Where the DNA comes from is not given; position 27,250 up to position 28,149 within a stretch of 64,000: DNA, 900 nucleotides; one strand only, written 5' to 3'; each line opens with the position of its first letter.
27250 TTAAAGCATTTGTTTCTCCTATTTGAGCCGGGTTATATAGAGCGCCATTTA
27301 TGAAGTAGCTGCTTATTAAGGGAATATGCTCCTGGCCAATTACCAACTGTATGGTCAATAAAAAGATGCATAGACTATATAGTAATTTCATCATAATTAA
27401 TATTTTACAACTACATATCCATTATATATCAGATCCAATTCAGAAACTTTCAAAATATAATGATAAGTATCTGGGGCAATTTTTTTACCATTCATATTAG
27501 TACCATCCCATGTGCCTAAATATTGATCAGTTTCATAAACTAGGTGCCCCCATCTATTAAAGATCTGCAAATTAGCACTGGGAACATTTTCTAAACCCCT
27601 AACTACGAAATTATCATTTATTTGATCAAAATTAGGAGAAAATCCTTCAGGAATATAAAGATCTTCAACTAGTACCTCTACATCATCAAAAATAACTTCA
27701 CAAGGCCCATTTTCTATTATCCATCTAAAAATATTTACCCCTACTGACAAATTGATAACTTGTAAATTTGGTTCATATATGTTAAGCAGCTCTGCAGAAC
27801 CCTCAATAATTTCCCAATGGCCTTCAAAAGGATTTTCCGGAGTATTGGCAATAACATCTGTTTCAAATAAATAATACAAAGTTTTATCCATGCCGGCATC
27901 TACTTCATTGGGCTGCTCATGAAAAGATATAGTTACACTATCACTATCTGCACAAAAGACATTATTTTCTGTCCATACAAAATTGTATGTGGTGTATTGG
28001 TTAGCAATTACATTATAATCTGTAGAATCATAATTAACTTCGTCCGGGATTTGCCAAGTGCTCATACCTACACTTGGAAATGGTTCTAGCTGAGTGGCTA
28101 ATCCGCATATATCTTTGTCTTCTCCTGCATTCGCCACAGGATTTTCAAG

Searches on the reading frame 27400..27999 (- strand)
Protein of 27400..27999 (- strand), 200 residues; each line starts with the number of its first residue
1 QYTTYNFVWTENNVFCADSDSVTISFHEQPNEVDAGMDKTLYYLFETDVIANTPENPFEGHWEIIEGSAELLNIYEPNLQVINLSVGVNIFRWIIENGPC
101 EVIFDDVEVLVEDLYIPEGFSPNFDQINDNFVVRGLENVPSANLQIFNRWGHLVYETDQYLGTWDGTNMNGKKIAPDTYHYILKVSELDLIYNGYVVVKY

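Call 65: search_protein_families(library=ncbifam, proteins=[window:27400-27999:-], max_evalue=0.001)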
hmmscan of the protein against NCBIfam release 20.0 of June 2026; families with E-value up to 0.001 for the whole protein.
window:27400-27999:- (200 aa): 1 family
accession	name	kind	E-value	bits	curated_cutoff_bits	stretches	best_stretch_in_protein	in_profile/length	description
TIGR04131.1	Bac_Flav_CTERM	domain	2.3e-15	56.5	35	1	116-197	3-82/85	T9SS type B sorting domain-containing protein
